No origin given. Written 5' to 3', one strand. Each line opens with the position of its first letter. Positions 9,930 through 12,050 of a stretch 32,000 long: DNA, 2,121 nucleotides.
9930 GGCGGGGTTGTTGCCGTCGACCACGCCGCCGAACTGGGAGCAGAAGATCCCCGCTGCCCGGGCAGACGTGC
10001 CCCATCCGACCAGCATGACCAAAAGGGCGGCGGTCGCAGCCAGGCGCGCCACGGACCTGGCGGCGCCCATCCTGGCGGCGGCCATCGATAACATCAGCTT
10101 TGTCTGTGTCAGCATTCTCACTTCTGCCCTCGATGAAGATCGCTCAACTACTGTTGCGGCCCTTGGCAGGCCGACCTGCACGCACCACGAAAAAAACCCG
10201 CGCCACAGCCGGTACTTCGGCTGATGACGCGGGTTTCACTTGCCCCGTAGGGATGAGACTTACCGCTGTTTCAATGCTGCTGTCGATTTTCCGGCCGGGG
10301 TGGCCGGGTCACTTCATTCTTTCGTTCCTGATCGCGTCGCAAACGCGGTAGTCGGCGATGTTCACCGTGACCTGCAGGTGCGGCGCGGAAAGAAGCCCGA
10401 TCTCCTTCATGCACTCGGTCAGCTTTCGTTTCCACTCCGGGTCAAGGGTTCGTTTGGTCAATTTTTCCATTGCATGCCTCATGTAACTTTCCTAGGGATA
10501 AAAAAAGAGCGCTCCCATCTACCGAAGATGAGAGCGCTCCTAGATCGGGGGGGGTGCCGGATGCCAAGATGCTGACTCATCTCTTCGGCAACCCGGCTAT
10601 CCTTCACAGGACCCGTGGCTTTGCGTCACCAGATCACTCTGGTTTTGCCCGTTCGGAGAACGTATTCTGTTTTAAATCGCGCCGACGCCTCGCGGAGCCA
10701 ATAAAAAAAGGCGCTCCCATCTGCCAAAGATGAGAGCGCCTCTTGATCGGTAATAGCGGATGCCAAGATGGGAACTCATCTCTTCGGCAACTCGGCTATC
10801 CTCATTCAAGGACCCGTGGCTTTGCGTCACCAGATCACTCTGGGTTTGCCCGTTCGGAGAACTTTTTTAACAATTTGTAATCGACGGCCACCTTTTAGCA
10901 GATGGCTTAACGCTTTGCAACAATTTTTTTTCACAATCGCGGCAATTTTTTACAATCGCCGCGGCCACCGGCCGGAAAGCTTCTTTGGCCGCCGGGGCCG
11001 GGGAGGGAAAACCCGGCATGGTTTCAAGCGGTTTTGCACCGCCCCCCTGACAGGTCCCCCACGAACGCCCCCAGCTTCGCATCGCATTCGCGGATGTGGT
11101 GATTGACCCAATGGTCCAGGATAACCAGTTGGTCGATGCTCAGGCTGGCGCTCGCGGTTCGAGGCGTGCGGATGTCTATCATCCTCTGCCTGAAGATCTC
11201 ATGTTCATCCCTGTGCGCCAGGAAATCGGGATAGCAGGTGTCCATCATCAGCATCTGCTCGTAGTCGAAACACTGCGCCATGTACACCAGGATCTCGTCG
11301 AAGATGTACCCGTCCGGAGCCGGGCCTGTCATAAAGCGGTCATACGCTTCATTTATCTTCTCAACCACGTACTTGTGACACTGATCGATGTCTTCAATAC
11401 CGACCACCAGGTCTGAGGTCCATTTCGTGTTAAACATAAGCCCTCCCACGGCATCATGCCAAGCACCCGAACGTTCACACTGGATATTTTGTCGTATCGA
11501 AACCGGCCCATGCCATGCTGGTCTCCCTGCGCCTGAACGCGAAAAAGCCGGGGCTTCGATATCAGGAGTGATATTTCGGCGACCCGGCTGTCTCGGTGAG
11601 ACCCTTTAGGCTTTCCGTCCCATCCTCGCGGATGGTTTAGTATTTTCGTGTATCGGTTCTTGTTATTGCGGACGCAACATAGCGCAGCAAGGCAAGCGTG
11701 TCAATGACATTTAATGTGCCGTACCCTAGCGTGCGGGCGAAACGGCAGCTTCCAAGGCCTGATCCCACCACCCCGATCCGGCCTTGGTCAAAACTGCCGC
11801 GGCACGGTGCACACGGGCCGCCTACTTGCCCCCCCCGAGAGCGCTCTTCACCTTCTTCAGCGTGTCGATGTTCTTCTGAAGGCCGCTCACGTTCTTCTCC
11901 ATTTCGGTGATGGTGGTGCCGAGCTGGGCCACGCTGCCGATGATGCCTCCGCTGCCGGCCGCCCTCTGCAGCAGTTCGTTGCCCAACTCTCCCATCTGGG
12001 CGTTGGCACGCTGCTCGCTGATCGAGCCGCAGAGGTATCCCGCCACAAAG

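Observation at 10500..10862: Two complete GEMM-I riboswitch units in tandem, each with its own terminator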

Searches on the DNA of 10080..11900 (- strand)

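Call 5: search_rna_families(source=window, start=10300, end=11900, threshold=evalue, max_evalue=1)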
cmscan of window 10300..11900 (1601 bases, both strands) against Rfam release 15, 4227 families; matches with E-value up to 1: 3.
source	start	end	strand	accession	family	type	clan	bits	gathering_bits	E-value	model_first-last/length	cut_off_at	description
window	10583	10658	-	RF03167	c-di-GMP-I-GGC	Cis-reg; riboswitch;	CL00126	62.6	59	5.4e-14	1-80/80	no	c-di-GMP-I-GGC riboswitch aptamer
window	10782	10859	-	RF03167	c-di-GMP-I-GGC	Cis-reg; riboswitch;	CL00126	57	59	2.1e-12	1-80/80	no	c-di-GMP-I-GGC riboswitch aptamer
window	11574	11650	-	RF03167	c-di-GMP-I-GGC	Cis-reg; riboswitch;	CL00126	47.9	59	8.7e-10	1-80/80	no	c-di-GMP-I-GGC riboswitch aptamer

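Call 17: search_rna_families(sources=[L001, L002, L003, L004, L005, L006, L007, L008, L009, L010, L011, L012], threshold=gathering)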
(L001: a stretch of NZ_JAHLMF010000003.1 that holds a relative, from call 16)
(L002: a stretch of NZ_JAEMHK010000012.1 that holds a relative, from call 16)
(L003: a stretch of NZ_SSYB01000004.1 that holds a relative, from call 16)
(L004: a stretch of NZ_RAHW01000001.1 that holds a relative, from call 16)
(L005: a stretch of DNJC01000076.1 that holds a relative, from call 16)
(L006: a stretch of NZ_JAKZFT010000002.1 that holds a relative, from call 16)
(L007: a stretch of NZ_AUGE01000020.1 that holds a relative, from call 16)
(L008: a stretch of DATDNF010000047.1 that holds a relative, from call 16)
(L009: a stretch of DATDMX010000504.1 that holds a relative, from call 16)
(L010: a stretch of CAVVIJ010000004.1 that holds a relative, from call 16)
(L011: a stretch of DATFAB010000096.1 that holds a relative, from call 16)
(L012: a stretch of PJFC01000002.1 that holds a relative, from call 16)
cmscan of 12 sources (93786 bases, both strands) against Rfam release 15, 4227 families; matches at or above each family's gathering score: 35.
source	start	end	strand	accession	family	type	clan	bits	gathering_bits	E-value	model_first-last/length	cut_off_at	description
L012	2694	2765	+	RF00005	tRNA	Gene; tRNA;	CL00001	74.6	29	2.4e-14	1-71/71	no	tRNA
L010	4365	4455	+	RF01051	c-di-GMP-I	Cis-reg; riboswitch;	CL00126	68.8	35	3.2e-11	1-87/87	no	c-di-GMP-I riboswitch aptamer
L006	3580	3656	+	RF03167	c-di-GMP-I-GGC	Cis-reg; riboswitch;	CL00126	68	59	9e-14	1-80/80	no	c-di-GMP-I-GGC riboswitch aptamer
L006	3795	3871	+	RF03167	c-di-GMP-I-GGC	Cis-reg; riboswitch;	CL00126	68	59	9e-14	1-80/80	no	c-di-GMP-I-GGC riboswitch aptamer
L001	3610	3686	+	RF03168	c-di-GMP-I-UAU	Cis-reg; riboswitch;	CL00126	66.8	65.9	4.1e-12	1-81/81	no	c-di-GMP-I-UAU riboswitch aptamer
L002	3604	3680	+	RF03168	c-di-GMP-I-UAU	Cis-reg; riboswitch;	CL00126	66.8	65.9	4.1e-12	1-81/81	no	c-di-GMP-I-UAU riboswitch aptamer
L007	3022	3101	+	RF03168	c-di-GMP-I-UAU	Cis-reg; riboswitch;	CL00126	66.8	65.9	4e-12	1-81/81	no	c-di-GMP-I-UAU riboswitch aptamer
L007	3534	3613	+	RF03168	c-di-GMP-I-UAU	Cis-reg; riboswitch;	CL00126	66.7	65.9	4.5e-12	1-81/81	no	c-di-GMP-I-UAU riboswitch aptamer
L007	2568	2646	+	RF03167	c-di-GMP-I-GGC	Cis-reg; riboswitch;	CL00126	64.6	59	8.1e-13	1-80/80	no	c-di-GMP-I-GGC riboswitch aptamer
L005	4345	4422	+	RF03167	c-di-GMP-I-GGC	Cis-reg; riboswitch;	CL00126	63.9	59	1.3e-12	1-80/80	no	c-di-GMP-I-GGC riboswitch aptamer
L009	3792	3869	+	RF01051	c-di-GMP-I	Cis-reg; riboswitch;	CL00126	63.9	35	5e-10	1-87/87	no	c-di-GMP-I riboswitch aptamer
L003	3602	3680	+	RF03167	c-di-GMP-I-GGC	Cis-reg; riboswitch;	CL00126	63.7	59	1.5e-12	1-80/80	no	c-di-GMP-I-GGC riboswitch aptamer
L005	3465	3542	+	RF03167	c-di-GMP-I-GGC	Cis-reg; riboswitch;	CL00126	63.7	59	1.5e-12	1-80/80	no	c-di-GMP-I-GGC riboswitch aptamer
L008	3776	3855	+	RF03167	c-di-GMP-I-GGC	Cis-reg; riboswitch;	CL00126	63.7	59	1.5e-12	1-80/80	no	c-di-GMP-I-GGC riboswitch aptamer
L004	3809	3886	+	RF03167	c-di-GMP-I-GGC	Cis-reg; riboswitch;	CL00126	63.6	59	1.6e-12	1-80/80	no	c-di-GMP-I-GGC riboswitch aptamer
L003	3808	3885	+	RF03167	c-di-GMP-I-GGC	Cis-reg; riboswitch;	CL00126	63.5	59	1.7e-12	1-80/80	no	c-di-GMP-I-GGC riboswitch aptamer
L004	3601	3678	+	RF03167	c-di-GMP-I-GGC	Cis-reg; riboswitch;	CL00126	63.5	59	1.7e-12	1-80/80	no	c-di-GMP-I-GGC riboswitch aptamer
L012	3405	3483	+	RF03167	c-di-GMP-I-GGC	Cis-reg; riboswitch;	CL00126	63.4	59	1.8e-12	1-80/80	no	c-di-GMP-I-GGC riboswitch aptamer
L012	3788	3866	+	RF03167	c-di-GMP-I-GGC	Cis-reg; riboswitch;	CL00126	63.3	59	1.9e-12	1-80/80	no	c-di-GMP-I-GGC riboswitch aptamer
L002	3811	3886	+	RF03167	c-di-GMP-I-GGC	Cis-reg; riboswitch;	CL00126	63.2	59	2.1e-12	1-80/80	no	c-di-GMP-I-GGC riboswitch aptamer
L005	3792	3869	+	RF03167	c-di-GMP-I-GGC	Cis-reg; riboswitch;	CL00126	63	59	2.4e-12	1-80/80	no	c-di-GMP-I-GGC riboswitch aptamer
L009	2635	2708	+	RF00005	tRNA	Gene; tRNA;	CL00001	62.7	29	4.6e-11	1-71/71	no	tRNA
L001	3811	3886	+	RF03167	c-di-GMP-I-GGC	Cis-reg; riboswitch;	CL00126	62.6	59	3.2e-12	1-80/80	no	c-di-GMP-I-GGC riboswitch aptamer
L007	2795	2873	+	RF03167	c-di-GMP-I-GGC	Cis-reg; riboswitch;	CL00126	62.6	59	3.2e-12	1-80/80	no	c-di-GMP-I-GGC riboswitch aptamer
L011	3754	3831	+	RF01051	c-di-GMP-I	Cis-reg; riboswitch;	CL00126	62.2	35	1.4e-09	1-87/87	no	c-di-GMP-I riboswitch aptamer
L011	3555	3631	+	RF03167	c-di-GMP-I-GGC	Cis-reg; riboswitch;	CL00126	61.6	59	6e-12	1-80/80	no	c-di-GMP-I-GGC riboswitch aptamer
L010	2894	2984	+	RF03167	c-di-GMP-I-GGC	Cis-reg; riboswitch;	CL00126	60.6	59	1.2e-11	1-80/80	no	c-di-GMP-I-GGC riboswitch aptamer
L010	3545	3635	+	RF03167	c-di-GMP-I-GGC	Cis-reg; riboswitch;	CL00126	60.6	59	1.2e-11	1-80/80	no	c-di-GMP-I-GGC riboswitch aptamer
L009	3559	3637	+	RF03167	c-di-GMP-I-GGC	Cis-reg; riboswitch;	CL00126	60.3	59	1.4e-11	1-80/80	no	c-di-GMP-I-GGC riboswitch aptamer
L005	3233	3310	+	RF03167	c-di-GMP-I-GGC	Cis-reg; riboswitch;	CL00126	60.2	59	1.5e-11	1-80/80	no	c-di-GMP-I-GGC riboswitch aptamer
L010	3315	3401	+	RF03167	c-di-GMP-I-GGC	Cis-reg; riboswitch;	CL00126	59.1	59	3.1e-11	1-80/80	no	c-di-GMP-I-GGC riboswitch aptamer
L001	2824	2900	+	RF01051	c-di-GMP-I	Cis-reg; riboswitch;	CL00126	45.3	35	1.8e-05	1-87/87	no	c-di-GMP-I riboswitch aptamer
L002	2792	2868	+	RF01051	c-di-GMP-I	Cis-reg; riboswitch;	CL00126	45.3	35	1.8e-05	1-87/87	no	c-di-GMP-I riboswitch aptamer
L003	2845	2921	+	RF01051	c-di-GMP-I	Cis-reg; riboswitch;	CL00126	43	35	6.6e-05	1-87/87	no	c-di-GMP-I riboswitch aptamer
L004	2843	2919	+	RF01051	c-di-GMP-I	Cis-reg; riboswitch;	CL00126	43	35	6.6e-05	1-87/87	no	c-di-GMP-I riboswitch aptamer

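Call 47: search_rna_families(source=window, start=10080, end=10340, threshold=evalue, max_evalue=10, show_alignments=2)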
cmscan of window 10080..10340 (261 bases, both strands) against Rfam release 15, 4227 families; matches with E-value up to 10: 6.
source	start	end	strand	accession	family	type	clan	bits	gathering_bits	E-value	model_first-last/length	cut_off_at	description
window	10190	10324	-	RF00512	Leu_leader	Cis-reg; leader;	-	17.1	50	0.31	1-148/148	no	Leucine operon leader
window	10193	10236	+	RF03555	mir-2_2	Gene; miRNA;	-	14.1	94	4.6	1-78/78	no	mir-2_2 microRNA precursor family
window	10188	10260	-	RF02278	Betaproteobacteria_toxic_sRNA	Gene; sRNA;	-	13.7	50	2.5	1-64/64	no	Betaproteobacteria toxic small RNA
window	10191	10295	-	RF01394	isrK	Gene; sRNA;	-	13.2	50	1.3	1-77/77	no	isrK Hfq binding RNA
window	10177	10209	-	RF01839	eeev_FSE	Cis-reg; frameshift_element;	-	12.3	80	6.7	1-73/73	no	eastern equine encephalitis ribosomal frameshift element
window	10162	10240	+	RF00512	Leu_leader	Cis-reg; leader;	-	11.5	50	8.6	1-148/148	no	Leucine operon leader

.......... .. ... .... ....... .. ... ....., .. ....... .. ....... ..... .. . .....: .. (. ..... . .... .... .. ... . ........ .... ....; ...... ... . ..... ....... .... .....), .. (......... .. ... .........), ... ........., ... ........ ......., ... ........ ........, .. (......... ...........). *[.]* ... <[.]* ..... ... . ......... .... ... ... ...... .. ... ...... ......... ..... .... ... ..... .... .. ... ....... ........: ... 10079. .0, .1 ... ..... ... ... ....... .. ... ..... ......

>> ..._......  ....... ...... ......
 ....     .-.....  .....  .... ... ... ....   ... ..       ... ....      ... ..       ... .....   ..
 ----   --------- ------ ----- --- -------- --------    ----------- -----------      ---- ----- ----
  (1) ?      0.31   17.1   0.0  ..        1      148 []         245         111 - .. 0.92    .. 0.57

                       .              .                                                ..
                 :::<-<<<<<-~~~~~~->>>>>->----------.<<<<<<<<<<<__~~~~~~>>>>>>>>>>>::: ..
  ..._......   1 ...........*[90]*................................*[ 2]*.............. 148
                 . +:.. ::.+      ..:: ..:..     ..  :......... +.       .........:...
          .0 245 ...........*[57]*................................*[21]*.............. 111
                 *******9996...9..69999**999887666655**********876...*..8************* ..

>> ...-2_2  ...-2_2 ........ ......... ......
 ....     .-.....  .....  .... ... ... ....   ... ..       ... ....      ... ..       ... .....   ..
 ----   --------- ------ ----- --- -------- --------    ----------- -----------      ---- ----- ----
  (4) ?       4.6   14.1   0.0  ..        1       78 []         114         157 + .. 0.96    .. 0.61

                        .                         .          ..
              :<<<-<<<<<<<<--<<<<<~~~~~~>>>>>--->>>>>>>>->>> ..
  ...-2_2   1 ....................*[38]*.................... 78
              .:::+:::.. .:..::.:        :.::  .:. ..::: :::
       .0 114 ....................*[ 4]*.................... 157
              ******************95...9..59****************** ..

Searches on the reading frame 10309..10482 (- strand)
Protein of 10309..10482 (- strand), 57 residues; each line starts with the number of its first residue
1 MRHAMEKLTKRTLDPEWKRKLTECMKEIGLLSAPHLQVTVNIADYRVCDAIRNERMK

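Call 9: search_protein_families(library=pfam, proteins=[window:10309-10482:-], max_evalue=0.01)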
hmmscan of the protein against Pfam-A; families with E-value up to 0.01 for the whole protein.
window:10309-10482:- (57 aa): 0 families

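Call 12: find_homologous_proteins(query=window:10309-10482:-)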
Query window:10309-10482:- (57 aa): 42 proteins with E <= 0.001 among 42 candidates.
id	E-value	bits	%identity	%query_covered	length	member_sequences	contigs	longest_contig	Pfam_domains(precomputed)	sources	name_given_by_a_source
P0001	1.6e-25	104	91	93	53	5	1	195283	-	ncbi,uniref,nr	ncbi:hypothetical protein [Geomonas propionica]|uniref:Uncharacterized protein n=1 Tax=Geomonas prop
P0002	6.9e-25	102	89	93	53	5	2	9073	-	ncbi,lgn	-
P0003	1.2e-21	92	78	95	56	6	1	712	-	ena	-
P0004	3.7e-21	91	81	93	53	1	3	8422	-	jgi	jgi:hypothetical protein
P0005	1.0e-20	89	76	95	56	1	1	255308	-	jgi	jgi:hypothetical protein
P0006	1.0e-20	89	76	95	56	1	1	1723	-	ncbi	-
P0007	1.8e-20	89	76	95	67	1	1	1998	-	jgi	jgi:hypothetical protein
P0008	1.9e-20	89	76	95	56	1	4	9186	-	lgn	-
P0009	4.2e-20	88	73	95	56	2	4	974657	-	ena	-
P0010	4.5e-20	87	73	95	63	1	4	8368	-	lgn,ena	-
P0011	4.9e-20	87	75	98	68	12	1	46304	-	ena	-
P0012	1.5e-19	86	76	100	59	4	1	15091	-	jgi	-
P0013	2.1e-19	85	75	93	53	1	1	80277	-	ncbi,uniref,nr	ncbi:hypothetical protein [Citrifermentans bremense]|uniref:hypothetical protein n=1 Tax=Citrifermen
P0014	3.1e-19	85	76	93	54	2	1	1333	-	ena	-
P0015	4.6e-19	84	73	95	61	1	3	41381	-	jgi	jgi:hypothetical protein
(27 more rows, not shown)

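Call 16: find_related_loci(query=A2, collection=genome_contigs, flank=4000)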
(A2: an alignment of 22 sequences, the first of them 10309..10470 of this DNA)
Query A2 (53 aa) in genome_contigs; peptide patterns used: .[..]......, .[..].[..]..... (x = any residue, [..] = any of these).
71 stretches matched a pattern; 12 encode a relative of the query (tblastn E <= 1e-3); 12 distinct loci.
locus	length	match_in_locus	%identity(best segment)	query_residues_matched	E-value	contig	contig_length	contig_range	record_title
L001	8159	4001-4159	94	1-53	2e-32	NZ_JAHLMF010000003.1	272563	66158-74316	Geomonas diazotrophica strain Red69 scaffold3, whole genome shotgun sequence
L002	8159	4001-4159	91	1-53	3e-31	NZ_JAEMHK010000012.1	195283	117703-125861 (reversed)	Geomonas propionica strain Red259 NODE_12_length_195283_cov_207.510266, whole genome shotgun sequence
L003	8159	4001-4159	89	1-53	1e-30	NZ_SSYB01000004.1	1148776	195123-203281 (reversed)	Geomonas edaphica strain Red53 contig4, whole genome shotgun sequence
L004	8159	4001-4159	89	1-53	3e-30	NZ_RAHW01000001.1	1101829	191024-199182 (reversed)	Geomonas oryzae strain S43 contig1, whole genome shotgun sequence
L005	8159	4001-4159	77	1-53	5e-26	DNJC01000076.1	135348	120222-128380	MAG TPA_asm: Geobacter sp. isolate UBA9964 contig_1765, whole genome shotgun sequence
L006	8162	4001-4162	74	1-53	1e-25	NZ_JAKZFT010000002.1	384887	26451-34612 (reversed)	Geotalea sp. SG265 Scaffold2, whole genome shotgun sequence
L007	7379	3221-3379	75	1-53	4e-25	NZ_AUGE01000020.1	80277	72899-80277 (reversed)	Citrifermentans bremense R1 K419DRAFT_scaffold00018.18_C, whole genome shotgun sequence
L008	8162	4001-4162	76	1-53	4e-24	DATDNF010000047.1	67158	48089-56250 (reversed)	MAG TPA_asm: Geobacteraceae bacterium isolate SMAG_U430 k141_185176, whole genome shotgun sequence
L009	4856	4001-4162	74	1-53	3e-23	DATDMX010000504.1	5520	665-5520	MAG TPA_asm: Geobacteraceae bacterium isolate SMAG_U422 k141_743637, whole genome shotgun sequence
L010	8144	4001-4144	79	6-53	7e-23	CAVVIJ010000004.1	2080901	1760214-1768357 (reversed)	MAG: uncultured delta proteobacterium isolate MFD02923.bin.1.133 genome assembly, contig: contig_7700, whole genome shot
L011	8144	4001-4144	71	6-53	7e-22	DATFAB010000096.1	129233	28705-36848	MAG TPA_asm: Geomonas sp. isolate SMAG_U8490 k141_486539, whole genome shotgun sequence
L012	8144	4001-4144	71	6-53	3e-20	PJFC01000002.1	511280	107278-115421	MAG: Geobacter sp. isolate H2geo H2geo_contig_2, whole genome shotgun sequence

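Call 59: predict_structure(alignment_id=A2)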
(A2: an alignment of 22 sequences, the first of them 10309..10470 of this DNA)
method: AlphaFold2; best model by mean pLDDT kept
length: 53 residues; sequences in the alignment: 22
mean_pLDDT: 59.3   pTM: 0.38
mean pLDDT of the five models: 59.3, 58.7, 58.4, 56.3, 53.7
residues with pLDDT >= 90: 0; 70-90: 15; 50-70: 19; < 50: 19
segments of 3 or more residues with pLDDT < 50: 1-6, 41-53
pLDDT, mean of each block of 10 residues (from residue 1): 50 77 71 57 47 40
secondary structure, 60 per line:
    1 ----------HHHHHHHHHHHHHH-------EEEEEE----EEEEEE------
elements in order: H11-24 E32-37 E42-47
